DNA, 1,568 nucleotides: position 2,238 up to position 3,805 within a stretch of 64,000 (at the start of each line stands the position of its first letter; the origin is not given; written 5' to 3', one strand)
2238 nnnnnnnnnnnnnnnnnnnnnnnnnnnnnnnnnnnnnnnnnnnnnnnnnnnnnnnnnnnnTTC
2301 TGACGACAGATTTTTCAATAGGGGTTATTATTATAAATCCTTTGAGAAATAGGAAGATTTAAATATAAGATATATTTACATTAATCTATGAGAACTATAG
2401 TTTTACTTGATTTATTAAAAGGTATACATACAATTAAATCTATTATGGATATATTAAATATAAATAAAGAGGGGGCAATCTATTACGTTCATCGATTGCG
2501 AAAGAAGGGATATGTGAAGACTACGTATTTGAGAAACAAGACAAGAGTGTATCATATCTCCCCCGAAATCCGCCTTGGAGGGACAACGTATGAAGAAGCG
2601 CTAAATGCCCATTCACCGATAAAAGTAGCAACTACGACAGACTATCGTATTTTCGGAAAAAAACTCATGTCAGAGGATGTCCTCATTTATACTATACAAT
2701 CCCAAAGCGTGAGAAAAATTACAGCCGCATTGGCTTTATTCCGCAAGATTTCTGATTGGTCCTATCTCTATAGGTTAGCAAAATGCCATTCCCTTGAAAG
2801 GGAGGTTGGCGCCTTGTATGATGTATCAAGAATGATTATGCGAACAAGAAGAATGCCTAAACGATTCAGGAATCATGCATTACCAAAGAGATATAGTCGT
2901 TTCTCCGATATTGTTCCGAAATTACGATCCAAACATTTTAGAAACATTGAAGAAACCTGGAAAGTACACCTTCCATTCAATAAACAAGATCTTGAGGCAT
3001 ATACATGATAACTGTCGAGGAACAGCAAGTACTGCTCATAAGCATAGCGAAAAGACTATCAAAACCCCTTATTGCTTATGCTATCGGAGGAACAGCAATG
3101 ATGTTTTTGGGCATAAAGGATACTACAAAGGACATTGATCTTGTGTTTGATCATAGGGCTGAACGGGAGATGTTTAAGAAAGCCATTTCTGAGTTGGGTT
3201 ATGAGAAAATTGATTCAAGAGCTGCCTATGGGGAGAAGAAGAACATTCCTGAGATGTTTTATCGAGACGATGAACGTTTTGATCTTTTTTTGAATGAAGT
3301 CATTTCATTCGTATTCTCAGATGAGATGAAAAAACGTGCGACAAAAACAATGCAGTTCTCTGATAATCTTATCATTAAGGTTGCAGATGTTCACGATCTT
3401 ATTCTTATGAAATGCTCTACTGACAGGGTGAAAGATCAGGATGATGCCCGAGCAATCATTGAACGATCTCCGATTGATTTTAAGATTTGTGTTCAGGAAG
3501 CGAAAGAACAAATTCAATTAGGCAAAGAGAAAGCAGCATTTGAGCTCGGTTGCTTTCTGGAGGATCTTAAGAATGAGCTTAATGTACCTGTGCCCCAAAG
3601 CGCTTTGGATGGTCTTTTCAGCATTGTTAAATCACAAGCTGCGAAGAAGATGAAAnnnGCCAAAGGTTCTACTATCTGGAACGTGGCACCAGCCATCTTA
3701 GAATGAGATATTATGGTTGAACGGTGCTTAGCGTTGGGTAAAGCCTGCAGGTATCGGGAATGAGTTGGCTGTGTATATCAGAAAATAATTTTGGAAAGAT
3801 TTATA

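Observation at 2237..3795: AbiE-like toxin-antitoxin pair flanked by a 65-nt direct duplication of the host gene 3' end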

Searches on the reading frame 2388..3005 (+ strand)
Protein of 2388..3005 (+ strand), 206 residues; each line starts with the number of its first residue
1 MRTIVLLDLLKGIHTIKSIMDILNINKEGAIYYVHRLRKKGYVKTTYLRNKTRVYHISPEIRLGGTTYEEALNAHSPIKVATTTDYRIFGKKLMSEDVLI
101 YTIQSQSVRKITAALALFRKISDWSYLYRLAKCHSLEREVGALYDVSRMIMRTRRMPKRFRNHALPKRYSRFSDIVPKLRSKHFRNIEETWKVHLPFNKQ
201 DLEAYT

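Call 4: search_protein_families(library=pfam, proteins=[window:2388-3005:+], max_evalue=0.01)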
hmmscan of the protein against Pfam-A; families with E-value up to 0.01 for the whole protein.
window:2388-3005:+ (206 aa): 1 family
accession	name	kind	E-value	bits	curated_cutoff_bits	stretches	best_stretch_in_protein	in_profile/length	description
PF13463.12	HTH_27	-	0.0024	18.6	22.2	0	12-46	17-51/68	Winged helix DNA-binding domain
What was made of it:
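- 2388..3008 (+): wHTH protein (206 aa): N-terminal winged helix plus a helical C-terminal domain of unknown fold family. Presumed regulator/antitoxin. Weak Pfam HTH_27 (call 4).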

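Call 27: search_protein_families(library=padloc, proteins=[window:2388-3005:+], max_evalue=1)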
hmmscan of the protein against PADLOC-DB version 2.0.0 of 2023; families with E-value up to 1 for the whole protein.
window:2388-3005:+ (206 aa): 3 families
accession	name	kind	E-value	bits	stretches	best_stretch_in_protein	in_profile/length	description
PDLC01438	Csa3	-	0.0034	15.5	1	6-74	153-221/305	"CAS-I,CAS-II,CAS-III,CAS-IV,CAS-V,CAS-VI; associated_signaling"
PDLC01879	CARF3--CARF_TM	-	0.013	13.1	1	10-59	167-211/222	-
PDLC01268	CasR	-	0.015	13.3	1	7-51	130-173/179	"CAS-I,CAS-II,CAS-III,CAS-IV,CAS-V,CAS-VI; associated_signaling"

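Call 28: search_protein_families(library=ncbifam, proteins=[window:2388-3005:+], max_evalue=1)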
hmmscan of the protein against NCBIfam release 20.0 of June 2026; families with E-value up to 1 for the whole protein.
window:2388-3005:+ (206 aa): 1 family
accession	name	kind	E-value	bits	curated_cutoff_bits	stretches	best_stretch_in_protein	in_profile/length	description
NF053660.1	ORF80_fam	equivalog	0.097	12.6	95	1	5-53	7-56/70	ORF80 family leucine zipper DNA-binding protein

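Call 63: find_homologous_proteins(query=window:2388-3005:+, max_evalue=0.001)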
Query window:2388-3005:+ (206 aa): 330 proteins with E <= 0.001 among 464 candidates; the best 120 are listed.
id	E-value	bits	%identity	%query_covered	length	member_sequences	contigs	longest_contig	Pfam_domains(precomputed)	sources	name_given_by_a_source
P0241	7.8e-103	360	99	80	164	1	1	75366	-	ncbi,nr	ncbi:hypothetical protein GOV09_05685 [Candidatus Woesearchaeota archaeon]|nr:hypothetical protein [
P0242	3.0e-71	257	58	100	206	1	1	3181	-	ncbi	-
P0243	6.4e-71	256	58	100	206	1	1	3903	-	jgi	jgi:hypothetical protein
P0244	9.0e-71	256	56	100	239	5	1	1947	-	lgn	-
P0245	1.8e-69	251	58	100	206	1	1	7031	-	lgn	-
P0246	2.7e-69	251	57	100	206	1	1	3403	-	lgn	-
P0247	2.7e-69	251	58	100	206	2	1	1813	-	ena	-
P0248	3.2e-69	251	55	100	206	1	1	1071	-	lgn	-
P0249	5.4e-69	250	58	100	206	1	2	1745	-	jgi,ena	-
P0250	1.0e-68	249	57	94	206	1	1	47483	-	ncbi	-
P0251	1.2e-68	249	56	98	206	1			-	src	-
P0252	1.5e-68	248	56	100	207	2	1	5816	-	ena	-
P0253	1.7e-68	248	58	100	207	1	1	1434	-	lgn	-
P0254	8.0e-68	246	58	98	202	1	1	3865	-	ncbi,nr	ncbi:MAG: hypothetical protein KKA61_01975, partial [Nanoarchaeota archaeon]|nr:hypothetical protein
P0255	1.4e-67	245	55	100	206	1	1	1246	-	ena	-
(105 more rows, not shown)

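Call 66: search_protein_families(library=pfam, alignment_id=A2, max_evalue=1)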
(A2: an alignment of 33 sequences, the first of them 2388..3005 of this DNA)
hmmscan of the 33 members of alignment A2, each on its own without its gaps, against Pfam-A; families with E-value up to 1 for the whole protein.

A. member 1, window:2388-3005:+ (206 aa): 4 families
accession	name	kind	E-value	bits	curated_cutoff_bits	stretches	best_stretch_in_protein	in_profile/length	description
PF13463.12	HTH_27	-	0.0024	18.6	22.2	1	12-46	17-51/68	Winged helix DNA-binding domain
PF03551.20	PadR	-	0.095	13.1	27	1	25-58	28-66/75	Transcriptional regulator PadR-like family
PF01978.25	TrmB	-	0.1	12.9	25.6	1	8-57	16-64/68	Sugar-specific transcriptional regulator TrmB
PF21084.3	DUF4423_like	-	0.11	13.2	24.1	1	6-43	35-74/76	Winged Helix-turn-helix domain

B. families by the number of members that match (of 33 scanned): 31 families (the first 25 are shown)
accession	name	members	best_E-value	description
PF13463.12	HTH_27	28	0.00098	Winged helix DNA-binding domain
PF01978.25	TrmB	16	0.0051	Sugar-specific transcriptional regulator TrmB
PF01022.26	HTH_5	7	0.034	Bacterial regulatory protein, arsR family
PF10711.15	DUF2513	6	0.0016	Hypothetical protein (DUF2513)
PF12802.13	MarR_2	6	0.016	MarR family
PF03551.20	PadR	5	0.0037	Transcriptional regulator PadR-like family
PF01047.28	MarR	5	0.006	MarR family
PF24266.1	HTH_HVO_0163_N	4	0.001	HVO_0163, N-terminal HTH domain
PF13412.12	HTH_24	4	0.0063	Winged helix-turn-helix DNA-binding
PF18607.7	HTH_54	4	0.011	ParA helix turn helix domain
PF13338.12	AbiEi_4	4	0.014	Transcriptional regulator, AbiEi antitoxin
PF01325.25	Fe_dep_repress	3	0.012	Iron dependent repressor, N-terminal DNA binding domain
PF15650.12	Tox-REase-9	3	0.014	Restriction endonuclease fold toxin 9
PF04703.18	FaeA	3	0.032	FaeA-like protein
PF14729.13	DUF4467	3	0.058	Domain of unknown function with cystatin-like fold (DUF4467)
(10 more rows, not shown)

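Call 69: predict_structure(alignment_id=A2)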
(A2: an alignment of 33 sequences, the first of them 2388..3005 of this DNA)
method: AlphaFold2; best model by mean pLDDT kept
length: 206 residues; sequences in the alignment: 33
mean_pLDDT: 86.6   pTM: 0.66
mean pLDDT of the five models: 86.6, 84.4, 83.2, 79.7, 79.0
residues with pLDDT >= 90: 106; 70-90: 83; 50-70: 14; < 50: 3
segments of 3 or more residues with pLDDT < 50: none
pLDDT, mean of each block of 10 residues (from residue 1): 82 89 93 88 83 80 67 89 64 87 91 94 94 93 94 92 90 85 92 90 82
secondary structure, 60 per line:
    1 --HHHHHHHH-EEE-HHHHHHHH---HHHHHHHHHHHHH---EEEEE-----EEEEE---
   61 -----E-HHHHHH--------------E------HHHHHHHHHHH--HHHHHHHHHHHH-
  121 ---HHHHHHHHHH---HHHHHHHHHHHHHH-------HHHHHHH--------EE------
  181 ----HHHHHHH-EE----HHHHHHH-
elements in order: H3-10 E12-14 H16-23 H27-39 E43-47 E53-57 H68-73 H95-105 H108-119 H124-133 H137-150 H158-164 H185-191 H199-205
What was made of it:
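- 2388..3008 (+): AF2 pLDDT 86.6 (call 69).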

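Call 72: fold_search(model_id=the predicted structure, library=pdb)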
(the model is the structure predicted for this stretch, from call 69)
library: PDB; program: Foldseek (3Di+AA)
matches with E <= 10: 1460; with E <= 0.001: 0
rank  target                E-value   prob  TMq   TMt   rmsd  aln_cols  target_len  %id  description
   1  1ku9_A                1.5e-02  0.93  0.26  0.33  13.8       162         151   14  X-ray Structure of a Methanococcus jannaschii DNA-Binding Protein: Implications for Antibiotic Resistance in Staphyloc (released 2002-12-25)
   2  5yi1                  2.4e-02  1.00  0.25  0.37   2.8        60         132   17  Structure of Lactococcus lactis ZitR, C30AH42A mutant in apo form (released 2017-12-06)
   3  6pcp_B                2.7e-02  1.00  0.25  0.37   2.1        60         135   13  Mechanism for regulation of DNA binding of Bordetella bronchiseptica BpsR by 6-hydroxynicotinic acid (released 2019-11-06)
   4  5yhz                  2.7e-02  1.00  0.25  0.34   2.8        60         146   17  Structure of Lactococcus lactis ZitR, E41A mutant (released 2017-12-06)
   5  5yi0_A                3.4e-02  1.00  0.25  0.34   2.8        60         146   17  Structure of Lactococcus lactis ZitR, C30AH42A mutant (released 2017-12-06)
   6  6o8k                  3.6e-02  1.00  0.24  0.49   2.9        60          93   23  Crystal Structure of apo and reduced Sulfide-responsive transcriptional repressor (SqrR) from Rhodobacter capsulatus. (released 2020-04-01)
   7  5yhx_M                3.8e-02  1.00  0.25  0.34   2.7        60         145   17  Structure of Lactococcus lactis ZitR, wild type (released 2017-12-06)
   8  1p4x                  3.8e-02  0.51  0.25  0.21  14.2       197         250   14  Crystal structure of SarS protein from Staphylococcus Aureus (released 2003-07-08)
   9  6pcp_C                4.0e-02  1.00  0.26  0.36   2.2        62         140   13  Mechanism for regulation of DNA binding of Bordetella bronchiseptica BpsR by 6-hydroxynicotinic acid (released 2019-11-06)
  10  5yhy                  4.5e-02  1.00  0.25  0.34   2.7        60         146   17  Structure of Lactococcus lactis ZitR, C30S mutant (released 2017-12-06)
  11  1ub9                  4.8e-02  1.00  0.23  0.44   2.9        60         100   20  Structure of the transcriptional regulator homologue protein from Pyrococcus horikoshii OT3 (released 2004-05-04)
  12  6pco_A                5.3e-02  1.00  0.25  0.37   2.2        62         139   13  Mechanism for regulation of DNA binding of Bordetella bronchiseptica BpsR by 6-hydroxynicotinic acid (released 2019-11-06)
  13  5jls                  5.3e-02  1.00  0.25  0.36   2.8        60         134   15  Crystal Structure of Adhesin competence repressor (AdcR) from Streptococcus pyogenes (C-terminally His tagged) (released 2017-05-03)
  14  3cta                  5.3e-02  0.99  0.23  0.26   7.2        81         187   17  Crystal structure of riboflavin kinase from Thermoplasma acidophilum (released 2008-04-29)
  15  6za7_B                5.3e-02  0.51  0.22  0.20  13.1       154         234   15  Structure of the apo transcriptional repressor Atu1419 (VanR) from agrobacterium fabrum (released 2020-12-02)
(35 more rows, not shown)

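Call 92: fold_search(model_id=the predicted structure, library=viral)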
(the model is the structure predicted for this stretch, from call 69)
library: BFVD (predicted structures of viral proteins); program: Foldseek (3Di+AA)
matches with E <= 10: 1202; with E <= 0.001: 0
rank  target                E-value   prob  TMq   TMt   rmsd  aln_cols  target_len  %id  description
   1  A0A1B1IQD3            8.7e-03  0.89  0.26  0.22  17.9       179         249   13  (no name in the UniProt tables at hand)
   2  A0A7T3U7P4            8.7e-03  0.63  0.22  0.21  16.9       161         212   13  (no name in the UniProt tables at hand)
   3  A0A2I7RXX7            1.5e-02  1.00  0.27  0.67   1.5        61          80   15  (no name in the UniProt tables at hand)
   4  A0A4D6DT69            1.5e-02  0.57  0.22  0.22  16.7       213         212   15  Uncharacterized protein [Klebsiella phage vB_KpnM_IME346]
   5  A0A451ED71            1.8e-02  0.98  0.24  0.15  15.8        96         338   23  (no name in the UniProt tables at hand)
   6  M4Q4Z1                2.1e-02  0.94  0.23  0.34  10.1       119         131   19  (no name in the UniProt tables at hand)
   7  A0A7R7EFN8            2.2e-02  0.84  0.25  0.19  16.8       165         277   13  (no name in the UniProt tables at hand)
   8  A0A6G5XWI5            2.2e-02  0.35  0.21  0.16  20.6       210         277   14  (no name in the UniProt tables at hand)
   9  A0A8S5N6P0            2.3e-02  0.51  0.24  0.21  19.3       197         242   14  Helix-turn-helix domain protein [Myoviridae sp. ctsip2]
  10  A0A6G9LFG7            3.1e-02  0.90  0.23  0.37  13.3       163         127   14  (no name in the UniProt tables at hand)
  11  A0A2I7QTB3            3.1e-02  0.69  0.21  0.20  18.2       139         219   13  (no name in the UniProt tables at hand)
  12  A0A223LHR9            3.1e-02  0.41  0.21  0.18  21.2       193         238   12  (no name in the UniProt tables at hand)
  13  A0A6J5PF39            3.1e-02  0.41  0.21  0.18  20.5       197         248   13  Helix-turn-helix domain containing protein [uncultured Caudovirales phage]
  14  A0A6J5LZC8            3.9e-02  0.92  0.24  0.17  19.3       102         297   18  Helix-turn-helix domain containing protein [uncultured Caudovirales phage]
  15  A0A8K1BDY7            4.4e-02  1.00  0.23  0.58   2.6        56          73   18  (no name in the UniProt tables at hand)
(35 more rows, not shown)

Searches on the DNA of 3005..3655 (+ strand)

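Call 20: search_rna_families(sources=[L020, L021, L069, L074, L038], threshold=gathering)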
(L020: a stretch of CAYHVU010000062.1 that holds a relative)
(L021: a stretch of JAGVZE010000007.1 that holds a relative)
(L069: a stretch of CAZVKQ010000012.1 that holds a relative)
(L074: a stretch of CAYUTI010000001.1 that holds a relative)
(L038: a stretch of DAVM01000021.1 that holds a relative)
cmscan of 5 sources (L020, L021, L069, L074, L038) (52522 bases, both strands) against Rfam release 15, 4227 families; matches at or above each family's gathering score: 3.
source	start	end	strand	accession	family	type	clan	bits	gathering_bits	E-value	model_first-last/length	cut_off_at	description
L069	7412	7484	-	RF00005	tRNA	Gene; tRNA;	CL00001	68.8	29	5.5e-13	1-71/71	no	tRNA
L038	1774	1861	-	RF00005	tRNA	Gene; tRNA;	CL00001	54.4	29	4.9e-09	1-71/71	no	tRNA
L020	2743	2856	+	RF00005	tRNA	Gene; tRNA;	CL00001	46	29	1e-06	1-71/71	no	tRNA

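Call 68: search_rna_families(source=L021, start=4800, end=7100, threshold=evalue, max_evalue=1)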
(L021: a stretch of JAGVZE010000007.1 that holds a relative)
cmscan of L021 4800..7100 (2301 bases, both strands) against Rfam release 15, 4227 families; matches with E-value up to 1: 1.
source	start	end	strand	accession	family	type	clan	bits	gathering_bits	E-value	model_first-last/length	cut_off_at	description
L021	6223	6288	+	RF01991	SECIS_5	Cis-reg;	-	21.4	50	0.82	1-66/66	no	Selenocysteine insertion sequence 5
